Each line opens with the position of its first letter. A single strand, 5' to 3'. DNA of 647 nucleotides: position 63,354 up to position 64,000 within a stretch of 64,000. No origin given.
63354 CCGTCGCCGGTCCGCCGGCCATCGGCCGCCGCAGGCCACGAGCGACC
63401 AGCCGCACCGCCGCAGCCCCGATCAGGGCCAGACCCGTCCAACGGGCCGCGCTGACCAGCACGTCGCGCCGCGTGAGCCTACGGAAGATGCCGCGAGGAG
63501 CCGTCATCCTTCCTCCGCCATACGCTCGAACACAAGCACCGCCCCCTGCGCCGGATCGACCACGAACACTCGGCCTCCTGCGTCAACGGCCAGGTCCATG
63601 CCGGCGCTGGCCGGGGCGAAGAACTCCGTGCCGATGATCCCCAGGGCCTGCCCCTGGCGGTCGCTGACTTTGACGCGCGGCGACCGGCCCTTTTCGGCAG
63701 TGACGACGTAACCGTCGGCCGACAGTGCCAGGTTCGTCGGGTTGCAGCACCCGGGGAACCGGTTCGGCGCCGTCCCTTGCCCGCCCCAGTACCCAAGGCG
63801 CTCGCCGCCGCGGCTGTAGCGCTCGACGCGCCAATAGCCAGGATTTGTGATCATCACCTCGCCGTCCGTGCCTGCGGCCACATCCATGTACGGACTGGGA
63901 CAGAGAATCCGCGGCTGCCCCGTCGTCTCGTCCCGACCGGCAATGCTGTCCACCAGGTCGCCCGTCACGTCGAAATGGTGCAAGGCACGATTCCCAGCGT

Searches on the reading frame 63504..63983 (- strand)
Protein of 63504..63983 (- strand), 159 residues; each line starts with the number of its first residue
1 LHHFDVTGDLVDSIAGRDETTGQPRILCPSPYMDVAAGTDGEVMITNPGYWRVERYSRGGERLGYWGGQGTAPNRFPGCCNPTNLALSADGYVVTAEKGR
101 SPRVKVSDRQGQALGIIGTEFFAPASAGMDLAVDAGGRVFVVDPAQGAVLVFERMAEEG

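Call 3: search_protein_families(library=pfam, proteins=[window:63504-63983:-], max_evalue=0.01)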
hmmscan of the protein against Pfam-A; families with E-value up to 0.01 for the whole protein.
window:63504-63983:- (159 aa): 0 families

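Call 5: search_protein_families(library=ncbifam, proteins=[window:63504-63983:-], max_evalue=0.01)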
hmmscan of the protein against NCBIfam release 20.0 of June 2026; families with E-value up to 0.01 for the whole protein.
window:63504-63983:- (159 aa): 1 family
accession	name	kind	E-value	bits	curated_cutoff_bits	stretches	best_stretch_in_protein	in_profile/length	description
NF035926.1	scyF_NHL_VPEP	equivalog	1.2e-05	24.6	350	1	4-154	129-275/376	scytonemin biosynthesis PEP-CTERM protein ScyF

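Call 36: find_homologous_proteins(query=window:63504-63983:-, max_evalue=0.00001)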
Query window:63504-63983:- (159 aa): 19 proteins with E <= 0.00001 among 117 candidates.
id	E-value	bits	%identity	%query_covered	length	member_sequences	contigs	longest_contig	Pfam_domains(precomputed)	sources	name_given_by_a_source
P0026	1.4e-31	128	44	99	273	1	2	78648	PF01436.28,PF08450.19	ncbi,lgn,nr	ncbi:MAG: hypothetical protein GTN89_12045 [Acidobacteria bacterium]|nr:hypothetical protein [Acidob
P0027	2.4e-28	117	42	96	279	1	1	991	PF01436.28,PF08450.19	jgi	jgi:sugar lactone lactonase YvrE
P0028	8.7e-28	115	42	96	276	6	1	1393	PF01436.28,PF08450.19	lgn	-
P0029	2.1e-27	114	42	96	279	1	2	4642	PF01436.28,PF08450.19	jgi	jgi:sugar lactone lactonase YvrE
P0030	3.2e-27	113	42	100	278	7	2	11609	PF01436.28,PF08450.19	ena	-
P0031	3.6e-27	113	50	79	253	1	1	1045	PF01436.28,PF08450.19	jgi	jgi:sugar lactone lactonase YvrE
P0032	4.3e-27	113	42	96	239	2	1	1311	PF01436.28,PF08450.19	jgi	-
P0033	6.9e-27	112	40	96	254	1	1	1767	PF01436.28,PF08450.19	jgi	jgi:sugar lactone lactonase YvrE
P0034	9.3e-27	112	42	96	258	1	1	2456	PF01436.28,PF08450.19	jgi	jgi:sugar lactone lactonase YvrE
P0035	5.2e-26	109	47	83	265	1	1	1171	PF01436.28,PF08450.19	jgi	-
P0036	9.6e-26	109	42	100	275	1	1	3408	PF01436.28,PF08450.19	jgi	-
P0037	1.3e-25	108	41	97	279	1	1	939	PF01436.28,PF08450.19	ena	-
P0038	1.4e-25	108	41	99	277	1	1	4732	PF01436.28,PF08450.19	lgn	-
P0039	5.4e-25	106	46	82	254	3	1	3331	PF01436.28,PF08450.19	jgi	jgi:sugar lactone lactonase YvrE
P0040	1.4e-24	105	47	81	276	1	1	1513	PF01436.28,PF08450.19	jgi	jgi:sugar lactone lactonase YvrE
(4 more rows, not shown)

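Call 38: find_encoding_contigs(protein=P0026, flank=10000, max_places=1)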
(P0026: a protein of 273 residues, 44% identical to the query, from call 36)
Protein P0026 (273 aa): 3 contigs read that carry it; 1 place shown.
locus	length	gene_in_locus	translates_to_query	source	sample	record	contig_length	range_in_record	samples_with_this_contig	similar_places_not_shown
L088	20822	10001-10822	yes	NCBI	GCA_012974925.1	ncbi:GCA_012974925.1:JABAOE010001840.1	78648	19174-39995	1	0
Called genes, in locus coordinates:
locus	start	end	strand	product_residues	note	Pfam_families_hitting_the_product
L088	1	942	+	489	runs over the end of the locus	PF07690:MFS_1, PF00854:PTR2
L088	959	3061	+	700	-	PF02167:Cytochrom_C1 (faint), PF13442:Cytochrome_CBB3, PF14537:Cytochrom_c3_2 (faint), PF00034:Cytochrom_C, PF13442:Cytochrome_CBB3, PF13473:Cupredoxin_1 (faint), PF00034:Cytochrom_C (weak), PF14522:Cytochrome_C7 (weak)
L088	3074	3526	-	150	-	PF13560:HTH_31, PF12844:HTH_19 (weak), PF01381:HTH_3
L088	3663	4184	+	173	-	PF00011:HSP20, PF17886:ArsA_HSP20 (weak)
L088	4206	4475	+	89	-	-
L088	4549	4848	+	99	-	-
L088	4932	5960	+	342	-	PF13191:AAA_16 (weak), PF07724:AAA_2, PF10431:ClpB_D2-small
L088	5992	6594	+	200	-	PF12766:Pyridox_oxase_2, PF01243:PNPOx_N, PF10590:PNP_phzG_C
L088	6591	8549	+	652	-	-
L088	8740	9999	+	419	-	PF01011:PQQ (faint), PF13360:PQQ_2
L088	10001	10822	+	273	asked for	PF08450:SGL (faint), PF01436:NHL (faint)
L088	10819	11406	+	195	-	PF12838:Fer4_7 (faint), PF12837:Fer4_6 (faint)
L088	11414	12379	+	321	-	PF25160:LdpA_Fe-S-bd (faint), PF00037:Fer4 (faint), PF12801:Fer4_5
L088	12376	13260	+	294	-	PF01257:2Fe-2S_thioredx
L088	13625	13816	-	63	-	-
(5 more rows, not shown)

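Call 39: find_encoding_contigs(protein=P0030, flank=8000, max_places=1)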
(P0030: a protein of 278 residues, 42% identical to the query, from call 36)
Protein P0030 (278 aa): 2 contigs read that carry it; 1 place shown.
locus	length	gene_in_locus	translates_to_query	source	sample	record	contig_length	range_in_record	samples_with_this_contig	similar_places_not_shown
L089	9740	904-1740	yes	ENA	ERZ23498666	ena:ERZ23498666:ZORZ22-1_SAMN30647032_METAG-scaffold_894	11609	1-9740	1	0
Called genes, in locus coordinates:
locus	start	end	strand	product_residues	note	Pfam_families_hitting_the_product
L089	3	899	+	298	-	?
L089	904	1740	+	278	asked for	PF08450:SGL (faint), PF01436:NHL (faint)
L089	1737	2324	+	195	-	PF12838:Fer4_7 (faint), PF12837:Fer4_6 (faint)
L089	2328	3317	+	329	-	PF00037:Fer4 (faint), PF12801:Fer4_5 (weak), PF25160:LdpA_Fe-S-bd (weak)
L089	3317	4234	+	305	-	PF01257:2Fe-2S_thioredx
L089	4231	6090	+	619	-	PF00037:Fer4 (faint), PF01512:Complex1_51K, PF10589:NADH_4Fe-4S, PF12838:Fer4_7 (weak), PF13237:Fer4_10 (weak)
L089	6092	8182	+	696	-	PF00070:Pyr_redox (faint), PF13510:Fer2_4, PF14691:Fer4_20, PF01266:DAO (weak), PF01494:FAD_binding_3 (weak), PF03486:HI0933_like (faint), PF07992:Pyr_redox_2, PF13450:NAD_binding_8, +2 more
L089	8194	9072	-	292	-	PF13469:Sulfotransfer_3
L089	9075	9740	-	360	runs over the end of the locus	PF00365:PFK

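Call 53: predict_structure(alignment_id=A3)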
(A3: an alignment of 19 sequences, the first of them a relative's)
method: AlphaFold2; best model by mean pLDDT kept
length: 273 residues; sequences in the alignment: 19
mean_pLDDT: 92.1   pTM: 0.90
mean pLDDT of the five models: 92.1, 91.3, 91.3, 90.4, 89.6
residues with pLDDT >= 90: 219; 70-90: 42; 50-70: 8; < 50: 4
segments of 3 or more residues with pLDDT < 50: 270-273
pLDDT, mean of each block of 10 residues (from residue 1): 71 95 96 98 95 96 96 96 95 91 95 96 94 90 93 96 96 96 88 90 96 91 94 91 94 96 81 34
secondary structure, 60 per line:
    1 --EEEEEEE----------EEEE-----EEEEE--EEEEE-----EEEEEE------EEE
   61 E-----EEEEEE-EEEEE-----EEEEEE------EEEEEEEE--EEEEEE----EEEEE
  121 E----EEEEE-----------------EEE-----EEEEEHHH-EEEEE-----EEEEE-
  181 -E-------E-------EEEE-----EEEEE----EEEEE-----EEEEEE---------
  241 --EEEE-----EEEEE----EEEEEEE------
elements in order: E3-9 E20-23 E29-33 E36-40 E46-51 E58-61 E67-72 E74-78 E84-89 E96-103 E106-111 E116-121 E126-130 E148-150 E156-160 E165-169 E175-179 E198-201 E207-211 E216-220 E226-231 E243-246 E252-256 E261-267

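Call 56: fold_search(model_id=the predicted structure, library=pdb)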
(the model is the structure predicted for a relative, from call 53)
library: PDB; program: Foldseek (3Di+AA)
matches with E <= 10: 1805; with E <= 0.001: 1345
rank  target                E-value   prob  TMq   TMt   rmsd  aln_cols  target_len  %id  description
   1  7qrv_A                1.3e-17  1.00  0.82  0.81   3.7       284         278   21  Crystal structure of NHL domain of TRIM2 (full C-terminal) (released 2022-05-04)
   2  7b2r_A                1.3e-17  1.00  0.84  0.83   2.6       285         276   20  Crystal structure of NHL domain of TRIM2 (released 2021-01-13)
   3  7qrv_B                8.3e-17  1.00  0.84  0.83   2.6       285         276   20  Crystal structure of NHL domain of TRIM2 (full C-terminal) (released 2022-05-04)
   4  7qrw                  1.8e-16  1.00  0.80  0.80   4.4       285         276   24  Crystal structure of NHL domain of TRIM3 (released 2022-05-04)
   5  6d69                  2.0e-16  1.00  0.82  0.77   3.4       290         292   20  Crystal Structure of the NHL Repeat Region of D. melanogaster Thin (released 2019-04-24)
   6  7qrv_D                2.6e-16  1.00  0.82  0.80   3.2       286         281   21  Crystal structure of NHL domain of TRIM2 (full C-terminal) (released 2022-05-04)
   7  7b2r_B                3.2e-16  1.00  0.82  0.82   2.9       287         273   20  Crystal structure of NHL domain of TRIM2 (released 2021-01-13)
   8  6xg7                  3.7e-16  1.00  0.79  0.75   4.3       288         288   20  1.3 A Resolution Structure of the of the NHL Repeat Region of D. melanogaster Thin (released 2020-12-16)
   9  7b96_A                5.4e-16  1.00  0.81  0.79   4.3       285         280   21  NHL domain of human TRIM2 (released 2022-01-12)
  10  6fq3_A                1.6e-15  1.00  0.78  0.56   4.3       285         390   20  Crystal structure of Danio rerio Lin41 filamin-NHL domains in complex with lin-29A 5'UTR 13mer RNA (released 2018-05-09)
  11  1q7f_B                2.2e-15  1.00  0.82  0.79   3.2       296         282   14  Brain Tumor NHL domain (released 2003-10-21)
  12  9jur                  3.1e-15  1.00  0.79  0.78   3.4       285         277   19  Crystal Structure of NHL domain of human E3 ubiquitin-protein ligase TRIM71 (released 2025-04-30)
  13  8j72_B                4.1e-15  1.00  0.76  0.75   3.4       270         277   20  Crystal structure of mammalian Trim71 in complex with lncRNA Trincr1 (released 2024-03-06)
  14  8j72_A                5.3e-15  1.00  0.75  0.75   3.4       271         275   20  Crystal structure of mammalian Trim71 in complex with lncRNA Trincr1 (released 2024-03-06)
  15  5ex7_A                1.6e-14  1.00  0.81  0.80   3.0       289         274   15  Crystal structure of Brat NHL domain in complex with an 8-nt hunchback mRNA (released 2015-12-09)
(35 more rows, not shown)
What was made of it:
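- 63504..64000 (-): C-terminal part of an NHL-type six-bladed propeller gene, truncated by the window end. It carries the invariant F-P-G-C-C-N-P motif (Cys-Cys codons at 63744-63749) and T-x-E-K-G-x3-R-x-K. A homologue model has pLDDT 92, and its best Foldseek hits are NHL domains at TM about 0.83 (calls 53, 56).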
